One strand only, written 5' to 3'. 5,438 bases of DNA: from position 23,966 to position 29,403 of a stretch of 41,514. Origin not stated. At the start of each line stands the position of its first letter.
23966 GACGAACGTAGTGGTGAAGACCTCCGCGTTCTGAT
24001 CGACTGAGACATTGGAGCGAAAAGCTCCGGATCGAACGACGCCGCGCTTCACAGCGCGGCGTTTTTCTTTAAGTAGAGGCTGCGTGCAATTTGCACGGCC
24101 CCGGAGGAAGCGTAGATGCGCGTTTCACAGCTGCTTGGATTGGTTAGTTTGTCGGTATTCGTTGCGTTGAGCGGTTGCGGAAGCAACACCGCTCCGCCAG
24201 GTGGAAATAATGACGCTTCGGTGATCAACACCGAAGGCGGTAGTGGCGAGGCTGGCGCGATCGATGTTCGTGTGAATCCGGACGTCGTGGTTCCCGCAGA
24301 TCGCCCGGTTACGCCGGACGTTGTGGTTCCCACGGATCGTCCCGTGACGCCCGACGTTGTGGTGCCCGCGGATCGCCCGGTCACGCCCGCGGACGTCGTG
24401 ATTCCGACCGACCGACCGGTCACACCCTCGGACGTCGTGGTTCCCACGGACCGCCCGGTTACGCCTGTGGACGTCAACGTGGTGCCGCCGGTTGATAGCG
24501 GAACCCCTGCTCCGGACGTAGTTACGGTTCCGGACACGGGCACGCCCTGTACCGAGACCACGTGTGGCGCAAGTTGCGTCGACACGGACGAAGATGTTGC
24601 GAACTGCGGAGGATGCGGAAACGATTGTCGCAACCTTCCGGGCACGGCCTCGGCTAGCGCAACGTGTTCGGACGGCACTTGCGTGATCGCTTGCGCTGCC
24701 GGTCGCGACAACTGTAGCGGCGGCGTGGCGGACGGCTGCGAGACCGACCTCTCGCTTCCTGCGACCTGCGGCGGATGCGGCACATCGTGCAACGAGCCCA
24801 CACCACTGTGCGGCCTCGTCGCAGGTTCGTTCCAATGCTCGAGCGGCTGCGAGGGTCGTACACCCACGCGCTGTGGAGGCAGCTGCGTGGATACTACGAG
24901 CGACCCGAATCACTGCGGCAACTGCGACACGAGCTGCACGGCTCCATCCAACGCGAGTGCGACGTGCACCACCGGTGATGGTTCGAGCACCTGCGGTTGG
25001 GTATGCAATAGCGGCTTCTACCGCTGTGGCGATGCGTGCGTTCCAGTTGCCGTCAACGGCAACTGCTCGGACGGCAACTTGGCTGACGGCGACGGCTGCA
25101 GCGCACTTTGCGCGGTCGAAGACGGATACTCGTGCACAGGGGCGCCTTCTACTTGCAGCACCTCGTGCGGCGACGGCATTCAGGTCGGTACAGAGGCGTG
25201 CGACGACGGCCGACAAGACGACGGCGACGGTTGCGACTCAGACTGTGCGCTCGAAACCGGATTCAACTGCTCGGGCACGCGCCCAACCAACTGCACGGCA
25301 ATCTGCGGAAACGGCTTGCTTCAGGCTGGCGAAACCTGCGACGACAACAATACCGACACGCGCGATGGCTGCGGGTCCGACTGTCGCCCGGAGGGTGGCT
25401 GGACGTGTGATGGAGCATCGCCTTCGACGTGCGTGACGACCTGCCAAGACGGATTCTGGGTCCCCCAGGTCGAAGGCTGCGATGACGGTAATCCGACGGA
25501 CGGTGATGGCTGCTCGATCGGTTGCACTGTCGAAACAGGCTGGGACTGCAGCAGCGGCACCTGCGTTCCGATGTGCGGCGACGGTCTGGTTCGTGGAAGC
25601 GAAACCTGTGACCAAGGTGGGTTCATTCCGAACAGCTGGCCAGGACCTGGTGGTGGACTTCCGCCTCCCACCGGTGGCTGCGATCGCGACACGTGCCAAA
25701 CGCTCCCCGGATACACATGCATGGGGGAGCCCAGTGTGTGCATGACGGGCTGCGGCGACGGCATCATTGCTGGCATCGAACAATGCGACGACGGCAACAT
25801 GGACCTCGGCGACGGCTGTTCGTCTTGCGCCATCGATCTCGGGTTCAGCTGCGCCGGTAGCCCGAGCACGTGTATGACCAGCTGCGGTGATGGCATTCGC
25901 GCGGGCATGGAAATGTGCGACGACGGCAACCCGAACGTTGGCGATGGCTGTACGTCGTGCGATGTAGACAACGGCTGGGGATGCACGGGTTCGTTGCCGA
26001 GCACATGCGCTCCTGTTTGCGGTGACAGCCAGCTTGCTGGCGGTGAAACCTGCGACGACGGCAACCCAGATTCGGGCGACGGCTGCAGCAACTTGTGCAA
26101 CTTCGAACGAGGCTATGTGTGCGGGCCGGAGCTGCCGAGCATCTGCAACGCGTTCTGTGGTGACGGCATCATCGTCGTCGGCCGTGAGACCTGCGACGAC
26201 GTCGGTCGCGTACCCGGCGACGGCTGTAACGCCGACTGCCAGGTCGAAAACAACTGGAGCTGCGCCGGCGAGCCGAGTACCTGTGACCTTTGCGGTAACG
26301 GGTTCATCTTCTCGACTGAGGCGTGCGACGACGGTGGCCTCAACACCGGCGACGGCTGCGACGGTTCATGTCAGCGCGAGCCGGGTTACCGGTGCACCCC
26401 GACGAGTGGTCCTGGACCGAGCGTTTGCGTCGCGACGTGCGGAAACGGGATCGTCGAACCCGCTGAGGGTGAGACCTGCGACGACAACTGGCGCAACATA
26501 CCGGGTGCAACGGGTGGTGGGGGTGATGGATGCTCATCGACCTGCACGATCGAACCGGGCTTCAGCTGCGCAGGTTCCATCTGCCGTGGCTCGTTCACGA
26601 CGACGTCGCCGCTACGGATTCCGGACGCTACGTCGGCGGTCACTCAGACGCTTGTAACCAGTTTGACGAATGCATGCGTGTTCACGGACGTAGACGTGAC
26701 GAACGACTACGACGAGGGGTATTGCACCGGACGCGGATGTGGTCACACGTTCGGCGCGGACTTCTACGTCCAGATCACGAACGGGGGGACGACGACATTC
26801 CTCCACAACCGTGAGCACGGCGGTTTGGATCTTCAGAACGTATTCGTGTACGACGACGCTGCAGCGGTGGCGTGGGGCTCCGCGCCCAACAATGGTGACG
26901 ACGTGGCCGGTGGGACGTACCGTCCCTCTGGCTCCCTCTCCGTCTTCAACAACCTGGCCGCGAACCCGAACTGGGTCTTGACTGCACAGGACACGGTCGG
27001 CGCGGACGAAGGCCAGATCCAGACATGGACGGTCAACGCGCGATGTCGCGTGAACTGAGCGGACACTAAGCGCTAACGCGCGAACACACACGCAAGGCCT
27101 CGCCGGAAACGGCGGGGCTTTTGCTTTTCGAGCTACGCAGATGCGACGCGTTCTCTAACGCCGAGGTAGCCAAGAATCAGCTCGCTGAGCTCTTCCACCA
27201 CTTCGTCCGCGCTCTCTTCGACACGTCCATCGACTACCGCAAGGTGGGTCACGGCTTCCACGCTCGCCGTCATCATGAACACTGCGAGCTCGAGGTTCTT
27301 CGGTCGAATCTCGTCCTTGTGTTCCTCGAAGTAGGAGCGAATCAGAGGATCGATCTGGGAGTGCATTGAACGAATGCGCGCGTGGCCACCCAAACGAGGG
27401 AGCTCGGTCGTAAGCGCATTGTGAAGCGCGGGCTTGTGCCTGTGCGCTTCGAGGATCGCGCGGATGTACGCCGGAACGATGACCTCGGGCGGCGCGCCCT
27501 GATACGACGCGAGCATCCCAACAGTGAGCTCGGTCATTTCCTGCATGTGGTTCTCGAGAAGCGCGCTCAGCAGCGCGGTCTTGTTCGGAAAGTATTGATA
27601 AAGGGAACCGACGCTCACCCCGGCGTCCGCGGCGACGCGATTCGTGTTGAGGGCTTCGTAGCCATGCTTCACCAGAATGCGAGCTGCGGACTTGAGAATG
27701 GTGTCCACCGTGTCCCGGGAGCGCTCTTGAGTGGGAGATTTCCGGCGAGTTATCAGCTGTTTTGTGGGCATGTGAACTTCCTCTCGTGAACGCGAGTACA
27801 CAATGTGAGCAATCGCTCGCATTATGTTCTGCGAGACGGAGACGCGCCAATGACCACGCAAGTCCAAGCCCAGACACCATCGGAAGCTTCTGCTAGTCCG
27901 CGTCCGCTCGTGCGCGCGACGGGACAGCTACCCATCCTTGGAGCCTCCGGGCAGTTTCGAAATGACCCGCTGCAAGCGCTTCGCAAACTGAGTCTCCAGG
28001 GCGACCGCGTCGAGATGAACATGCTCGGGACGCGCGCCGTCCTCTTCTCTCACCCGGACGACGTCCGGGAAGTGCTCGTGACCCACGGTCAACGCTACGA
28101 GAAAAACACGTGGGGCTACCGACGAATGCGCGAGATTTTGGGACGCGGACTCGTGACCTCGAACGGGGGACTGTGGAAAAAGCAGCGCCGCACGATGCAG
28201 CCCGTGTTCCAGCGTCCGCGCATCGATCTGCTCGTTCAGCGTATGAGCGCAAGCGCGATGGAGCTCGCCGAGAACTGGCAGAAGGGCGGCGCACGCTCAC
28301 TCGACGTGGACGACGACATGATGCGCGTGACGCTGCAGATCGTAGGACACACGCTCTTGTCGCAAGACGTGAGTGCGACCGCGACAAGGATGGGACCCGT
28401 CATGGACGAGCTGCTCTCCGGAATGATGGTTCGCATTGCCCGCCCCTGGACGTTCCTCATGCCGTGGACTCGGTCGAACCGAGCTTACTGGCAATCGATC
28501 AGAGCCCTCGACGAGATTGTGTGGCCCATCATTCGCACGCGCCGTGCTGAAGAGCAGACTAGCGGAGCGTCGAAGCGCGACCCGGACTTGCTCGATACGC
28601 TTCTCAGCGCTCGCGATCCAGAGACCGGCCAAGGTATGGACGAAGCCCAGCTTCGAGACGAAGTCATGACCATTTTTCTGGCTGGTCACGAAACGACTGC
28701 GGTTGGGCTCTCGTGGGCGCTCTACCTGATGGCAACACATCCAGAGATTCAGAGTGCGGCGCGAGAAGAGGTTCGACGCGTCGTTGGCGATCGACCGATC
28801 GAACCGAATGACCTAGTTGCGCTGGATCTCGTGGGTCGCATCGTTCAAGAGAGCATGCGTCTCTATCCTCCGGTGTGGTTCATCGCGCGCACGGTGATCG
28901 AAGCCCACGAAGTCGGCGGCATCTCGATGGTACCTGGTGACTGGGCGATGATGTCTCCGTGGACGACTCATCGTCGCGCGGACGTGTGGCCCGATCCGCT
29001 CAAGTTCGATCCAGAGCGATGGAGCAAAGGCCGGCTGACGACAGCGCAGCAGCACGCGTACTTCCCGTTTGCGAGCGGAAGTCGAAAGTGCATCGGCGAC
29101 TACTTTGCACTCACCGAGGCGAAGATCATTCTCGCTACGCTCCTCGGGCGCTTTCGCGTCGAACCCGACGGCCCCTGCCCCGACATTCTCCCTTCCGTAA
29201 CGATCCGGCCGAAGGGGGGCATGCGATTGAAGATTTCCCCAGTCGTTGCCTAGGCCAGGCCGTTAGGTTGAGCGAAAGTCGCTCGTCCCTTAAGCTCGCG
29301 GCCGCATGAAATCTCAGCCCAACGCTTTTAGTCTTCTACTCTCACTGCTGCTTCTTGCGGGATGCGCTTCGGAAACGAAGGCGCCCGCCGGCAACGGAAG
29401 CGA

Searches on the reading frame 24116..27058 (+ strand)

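Call 41: search_protein_families(library=pfam, proteins=[window:24116-27058:+], max_evalue=0.001)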
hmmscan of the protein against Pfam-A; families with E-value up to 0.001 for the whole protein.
window:24116-27058:+ (980 aa): 1 family
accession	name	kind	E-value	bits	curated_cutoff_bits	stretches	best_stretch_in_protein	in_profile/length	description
PF13948.11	DUF4215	-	1.1e-52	176.5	27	8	527-571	4-46/47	Domain of unknown function (DUF4215)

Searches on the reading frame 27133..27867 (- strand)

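Call 27: search_protein_families(library=pfam, proteins=[window:27133-27867:-], max_evalue=0.00001)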
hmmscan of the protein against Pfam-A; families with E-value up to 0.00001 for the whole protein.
window:27133-27867:- (244 aa): 2 families
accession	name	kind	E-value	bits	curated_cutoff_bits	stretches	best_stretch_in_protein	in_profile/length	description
PF17918.6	TetR_C_15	-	1.4e-18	67.9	26.8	1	127-235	2-108/108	Tetracyclin repressor-like, C-terminal domain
PF00440.29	TetR_N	-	3.6e-15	55.9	24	1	57-103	1-47/47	Bacterial regulatory proteins, tetR family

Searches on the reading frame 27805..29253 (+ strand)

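Call 12: search_protein_families(library=pfam, proteins=[window:27805-29253:+], max_evalue=0.01)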
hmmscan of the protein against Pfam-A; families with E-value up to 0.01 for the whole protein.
window:27805-29253:+ (482 aa): 1 family
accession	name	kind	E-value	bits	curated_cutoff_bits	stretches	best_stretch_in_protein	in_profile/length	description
PF00067.27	p450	-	3.9e-84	283.5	22.8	1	41-471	6-457/462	Cytochrome P450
